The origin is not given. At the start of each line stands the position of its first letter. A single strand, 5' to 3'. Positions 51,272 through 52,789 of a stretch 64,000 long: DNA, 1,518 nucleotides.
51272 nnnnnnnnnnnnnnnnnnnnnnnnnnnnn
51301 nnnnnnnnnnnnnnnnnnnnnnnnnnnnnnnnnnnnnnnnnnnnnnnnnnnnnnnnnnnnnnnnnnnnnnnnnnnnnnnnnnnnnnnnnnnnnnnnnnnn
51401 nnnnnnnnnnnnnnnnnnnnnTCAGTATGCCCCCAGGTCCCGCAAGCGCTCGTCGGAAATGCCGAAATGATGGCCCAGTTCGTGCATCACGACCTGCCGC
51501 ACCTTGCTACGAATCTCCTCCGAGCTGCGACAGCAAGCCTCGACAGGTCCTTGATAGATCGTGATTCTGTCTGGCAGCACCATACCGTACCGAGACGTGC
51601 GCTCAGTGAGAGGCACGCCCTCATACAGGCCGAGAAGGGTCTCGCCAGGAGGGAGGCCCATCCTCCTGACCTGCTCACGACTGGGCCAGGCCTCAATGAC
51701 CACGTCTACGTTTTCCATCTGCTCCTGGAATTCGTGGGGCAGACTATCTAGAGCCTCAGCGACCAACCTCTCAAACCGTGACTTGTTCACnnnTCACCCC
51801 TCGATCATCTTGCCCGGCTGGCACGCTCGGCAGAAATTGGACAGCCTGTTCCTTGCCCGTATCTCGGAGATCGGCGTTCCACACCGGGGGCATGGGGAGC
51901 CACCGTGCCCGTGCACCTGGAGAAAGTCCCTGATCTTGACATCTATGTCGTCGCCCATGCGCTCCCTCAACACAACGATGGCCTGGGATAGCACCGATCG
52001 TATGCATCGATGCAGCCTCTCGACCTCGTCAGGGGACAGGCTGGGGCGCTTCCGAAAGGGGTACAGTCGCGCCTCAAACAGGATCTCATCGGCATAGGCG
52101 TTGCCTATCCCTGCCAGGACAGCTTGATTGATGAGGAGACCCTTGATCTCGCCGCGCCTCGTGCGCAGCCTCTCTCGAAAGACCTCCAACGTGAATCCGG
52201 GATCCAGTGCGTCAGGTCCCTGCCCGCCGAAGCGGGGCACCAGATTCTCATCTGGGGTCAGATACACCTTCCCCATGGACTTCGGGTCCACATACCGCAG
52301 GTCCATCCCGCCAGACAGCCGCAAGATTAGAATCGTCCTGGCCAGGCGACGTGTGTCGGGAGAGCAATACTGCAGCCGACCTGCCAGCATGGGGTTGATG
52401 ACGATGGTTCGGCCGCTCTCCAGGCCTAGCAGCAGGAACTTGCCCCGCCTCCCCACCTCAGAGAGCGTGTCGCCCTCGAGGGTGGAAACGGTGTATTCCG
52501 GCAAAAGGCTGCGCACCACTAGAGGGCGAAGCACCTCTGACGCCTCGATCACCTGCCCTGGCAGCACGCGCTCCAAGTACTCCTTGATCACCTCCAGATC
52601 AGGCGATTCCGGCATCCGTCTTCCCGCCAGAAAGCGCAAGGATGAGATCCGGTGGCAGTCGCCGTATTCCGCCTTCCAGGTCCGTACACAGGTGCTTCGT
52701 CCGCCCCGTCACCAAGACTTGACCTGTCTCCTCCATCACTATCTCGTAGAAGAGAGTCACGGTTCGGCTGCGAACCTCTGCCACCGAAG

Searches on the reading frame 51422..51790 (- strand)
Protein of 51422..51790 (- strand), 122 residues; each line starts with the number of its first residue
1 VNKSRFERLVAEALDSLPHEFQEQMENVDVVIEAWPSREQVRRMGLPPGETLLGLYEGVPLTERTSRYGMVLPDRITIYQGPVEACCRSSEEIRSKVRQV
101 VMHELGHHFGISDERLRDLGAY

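Call 3: search_protein_families(library=pfam, proteins=[window:51422-51790:-], max_evalue=1)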
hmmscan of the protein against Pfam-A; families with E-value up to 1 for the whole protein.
window:51422-51790:- (122 aa): 7 families
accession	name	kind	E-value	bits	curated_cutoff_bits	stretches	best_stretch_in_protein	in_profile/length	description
PF06262.17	Zincin_1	-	3.3e-34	117.2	22.4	1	25-120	1-96/97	Zincin-like metallopeptidase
PF13582.12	Reprolysin_3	-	0.057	14.4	22.4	1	97-110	107-119/123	Metallo-peptidase family M12B Reprolysin-like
PF13688.12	Reprolysin_5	-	0.062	14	27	1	94-110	138-154/196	Metallo-peptidase family M12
PF18460.6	HetR_C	-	0.076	13.4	27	1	10-38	33-61/79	Heterocyst differentiation regulator C-terminal Hood domain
PF16313.11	DUF4953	-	0.082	12.5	24.2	1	91-112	7-28/316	Met-zincin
PF13574.12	Reprolysin_2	-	0.12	12.7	27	1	95-111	123-139/195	Metallo-peptidase family M12B Reprolysin-like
PF00413.30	Peptidase_M10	-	0.25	11.7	24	1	92-112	103-123/159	Matrixin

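Call 34: find_related_loci(query=window:51422-51790:-, collection=metagenome_contigs, flank=7000)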
Query window:51422-51790:- (122 aa) in metagenome_contigs; peptide patterns used: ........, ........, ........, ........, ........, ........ (x = any residue, [..] = any of these).
600 stretches matched a pattern (row limit reached: there are more); 437 encode a relative of the query (tblastn E <= 1e-3); the best 80 are kept; 80 distinct loci.
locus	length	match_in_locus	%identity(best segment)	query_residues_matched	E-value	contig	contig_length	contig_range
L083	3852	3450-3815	86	1-122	2e-70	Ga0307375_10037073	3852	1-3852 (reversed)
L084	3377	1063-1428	84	1-122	3e-69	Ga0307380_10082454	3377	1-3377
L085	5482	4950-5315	84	1-122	3e-69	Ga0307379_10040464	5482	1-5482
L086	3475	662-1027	88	1-122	2e-69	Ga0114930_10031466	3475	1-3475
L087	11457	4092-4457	85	1-122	2e-67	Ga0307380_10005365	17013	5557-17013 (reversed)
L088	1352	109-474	81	1-122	8e-71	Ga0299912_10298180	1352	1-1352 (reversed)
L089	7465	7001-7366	81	1-122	6e-67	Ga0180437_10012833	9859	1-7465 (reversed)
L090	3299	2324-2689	81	1-122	1e-65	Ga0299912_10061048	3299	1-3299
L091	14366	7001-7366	80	1-122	8e-66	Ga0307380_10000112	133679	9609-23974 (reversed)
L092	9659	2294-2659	80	1-122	5e-65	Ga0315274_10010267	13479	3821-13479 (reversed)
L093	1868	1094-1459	80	1-122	1e-66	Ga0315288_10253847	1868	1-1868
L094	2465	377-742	70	1-122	5e-60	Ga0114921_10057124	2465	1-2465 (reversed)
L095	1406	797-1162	68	1-122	1e-55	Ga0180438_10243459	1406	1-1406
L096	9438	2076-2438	61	1-121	5e-47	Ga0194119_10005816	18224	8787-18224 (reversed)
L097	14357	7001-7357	62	1-119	5e-47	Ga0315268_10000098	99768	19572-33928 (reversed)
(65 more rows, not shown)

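Call 50: search_protein_families(library=pfam, proteins=[L086:1466-2005:+, L086:2194-2760:+, L084:1676-2392:-, L087:5842-7284:-, L087:4464-5819:-], max_evalue=0.01)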
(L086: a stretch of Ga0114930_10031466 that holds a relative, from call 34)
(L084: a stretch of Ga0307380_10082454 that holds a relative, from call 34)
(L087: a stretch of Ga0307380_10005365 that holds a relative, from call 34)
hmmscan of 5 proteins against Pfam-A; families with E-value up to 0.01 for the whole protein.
L086:1466-2005:+ (179 aa): 0 families

L086:2194-2760:+ (188 aa): 16 families
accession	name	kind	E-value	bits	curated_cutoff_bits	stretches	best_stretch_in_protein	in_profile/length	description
PF13649.12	Methyltransf_25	-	6e-16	59.4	27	1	49-146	1-97/97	Methyltransferase domain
PF08241.18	Methyltransf_11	-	3.2e-12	47.3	21.2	1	50-149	1-94/95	Methyltransferase domain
PF13847.12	Methyltransf_31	-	4.7e-12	46.3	27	1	44-154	2-113/145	Methyltransferase domain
PF01209.24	Ubie_methyltran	-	1.7e-09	37.8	20.1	1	40-150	42-151/233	ubiE/COQ5 methyltransferase family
PF08242.18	Methyltransf_12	-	5.6e-09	37.1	30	1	50-148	1-98/98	Methyltransferase domain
PF01135.25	PCMT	-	6.7e-08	33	20.3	1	42-104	70-132/210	Protein-L-isoaspartate(D-aspartate) O-methyltransferase (PCMT)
PF02390.23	Methyltransf_4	-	4.7e-07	29.9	24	1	48-126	4-84/173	Putative methyltransferase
PF00398.26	RrnaAD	-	7.2e-05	22.4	24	1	38-125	23-108/263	Ribosomal RNA adenine dimethylase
PF01189.24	Methyltr_RsmB-F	-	0.0006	20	27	1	43-120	6-85/199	16S rRNA methyltransferase RsmB/F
PF05175.20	MTS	-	0.00098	19.2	23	1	45-118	31-102/170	Methyltransferase small domain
PF08704.16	GCD14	-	0.0019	18.4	26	1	42-134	37-131/247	tRNA methyltransferase complex GCD14 subunit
PF06325.19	PrmA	-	0.0029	17.6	22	1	43-149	159-257/296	Ribosomal protein L11 methyltransferase (PrmA)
PF02353.26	CMAS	-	0.0041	16.9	27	1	38-70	55-87/273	Mycolic acid cyclopropane synthetase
PF01728.25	FtsJ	-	0.0047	17.3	24.1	1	43-86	19-61/181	FtsJ-like methyltransferase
PF13489.12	Methyltransf_23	-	0.0049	17.1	27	1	27-146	5-112/164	Methyltransferase domain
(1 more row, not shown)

L084:1676-2392:- (238 aa): 0 families

L087:5842-7284:- (481 aa): 3 families
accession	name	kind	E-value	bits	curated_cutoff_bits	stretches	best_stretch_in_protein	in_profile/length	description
PF19289.4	PmbA_TldD_3rd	-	2.4e-42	145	22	1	235-476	2-217/220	PmbA/TldA metallopeptidase C-terminal domain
PF01523.21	PmbA_TldD_1st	-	3.2e-13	50.1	20.9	1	21-85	1-65/65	PmbA/TldA metallopeptidase domain 1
PF19290.4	PmbA_TldD_2nd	-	9.3e-12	45.8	20.9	1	115-226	2-108/109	PmbA/TldA metallopeptidase central domain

L087:4464-5819:- (452 aa): 3 families
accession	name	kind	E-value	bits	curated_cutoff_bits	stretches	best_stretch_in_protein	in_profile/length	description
PF19289.4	PmbA_TldD_3rd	-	3.1e-48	164.3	22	1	219-447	1-219/220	PmbA/TldA metallopeptidase C-terminal domain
PF01523.21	PmbA_TldD_1st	-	2e-09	37.9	20.9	1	25-88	2-65/65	PmbA/TldA metallopeptidase domain 1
PF19290.4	PmbA_TldD_2nd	-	4.4e-05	24.3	20.9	1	148-211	39-108/109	PmbA/TldA metallopeptidase central domain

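Call 51: search_protein_families(library=padloc, proteins=[L084:1676-2392:-, L086:1466-2005:+, L086:2194-2760:+], max_evalue=0.01)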
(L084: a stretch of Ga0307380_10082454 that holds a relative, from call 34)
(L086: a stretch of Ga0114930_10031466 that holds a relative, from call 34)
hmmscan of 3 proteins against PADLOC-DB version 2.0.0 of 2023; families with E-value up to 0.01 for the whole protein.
L084:1676-2392:- (238 aa): 0 families

L086:1466-2005:+ (179 aa): 0 families

L086:2194-2760:+ (188 aa): 1 family
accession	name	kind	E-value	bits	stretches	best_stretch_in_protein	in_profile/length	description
PDLC04134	mad2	-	1.8e-16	58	1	38-149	284-393/492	mads_2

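Call 59: search_solved_structures(query=L087:5842-7284:-, max_evalue=0.00001)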
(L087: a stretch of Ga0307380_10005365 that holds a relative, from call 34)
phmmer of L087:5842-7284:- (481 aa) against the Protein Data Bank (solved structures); distinct sequences matched with E-value up to 0.00001: 8.
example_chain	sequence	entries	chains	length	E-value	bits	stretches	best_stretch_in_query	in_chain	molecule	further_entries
5nj5_A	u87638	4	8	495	2e-30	109.4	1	19-478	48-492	Metalloprotease TldD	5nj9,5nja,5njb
5njc_A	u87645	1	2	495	1.3e-29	106.7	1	19-478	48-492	Metalloprotease TldD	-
5njf_A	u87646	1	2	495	5.4e-29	104.7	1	19-478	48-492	Metalloprotease TldD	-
3qtd_A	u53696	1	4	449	1.3e-08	37.5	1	8-343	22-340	PmbA protein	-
1vl4_A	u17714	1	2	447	6.3e-08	35.2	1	217-425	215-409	pmbA-related protein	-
6j6a_A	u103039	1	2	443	4.1e-07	32.5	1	285-415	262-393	Zinc-dependent protease, TldD/PmbA family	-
3tv9_A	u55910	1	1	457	2.2e-06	30.1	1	3-346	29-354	Putative peptide maturation protein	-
5nj5_B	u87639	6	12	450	2.5e-06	30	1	3-346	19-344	Metalloprotease PmbA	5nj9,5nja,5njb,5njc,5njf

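Call 68: list_cluster_members(proteins=[P0121, window:51422-51790:-])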
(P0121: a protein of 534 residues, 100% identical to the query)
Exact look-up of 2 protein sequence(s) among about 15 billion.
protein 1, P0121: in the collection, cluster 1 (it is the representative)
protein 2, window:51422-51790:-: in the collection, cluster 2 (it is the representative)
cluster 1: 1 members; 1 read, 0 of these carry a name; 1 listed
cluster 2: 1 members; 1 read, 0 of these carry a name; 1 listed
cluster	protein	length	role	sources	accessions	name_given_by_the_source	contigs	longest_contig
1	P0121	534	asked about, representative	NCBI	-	-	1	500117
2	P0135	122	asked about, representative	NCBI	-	-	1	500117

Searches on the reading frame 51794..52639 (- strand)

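Call 3: search_protein_families(library=pfam, proteins=[window:51794-52639:-], max_evalue=1)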
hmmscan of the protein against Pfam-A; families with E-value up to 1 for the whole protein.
window:51794-52639:- (281 aa): 6 families
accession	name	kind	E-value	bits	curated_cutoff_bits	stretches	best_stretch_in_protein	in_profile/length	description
PF01149.29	Fapy_DNA_glyco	-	2.9e-21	76.7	25.5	1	9-125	1-117/117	Formamidopyrimidine-DNA glycosylase N-terminal domain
PF06831.19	H2TH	-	8.6e-21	74.2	34.7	1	141-222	2-83/93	Formamidopyrimidine-DNA glycosylase H2TH domain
PF06827.20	zf-FPG_IleRS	-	8.5e-08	32.3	21.3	1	247-275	1-29/30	Zinc finger found in FPG and IleRS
PF01258.23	zf-dskA_traR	-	0.017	15.6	24.9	1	247-274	4-31/36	Prokaryotic dksA/traR C4-type zinc finger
PF05833.16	NFACT_N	-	0.3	10.3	31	1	152-219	177-242/456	NFACT N-terminal and middle domains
PF13248.11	Zn_ribbon_3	-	0.93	9.5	27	0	250-259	5-14/26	zinc-ribbon domain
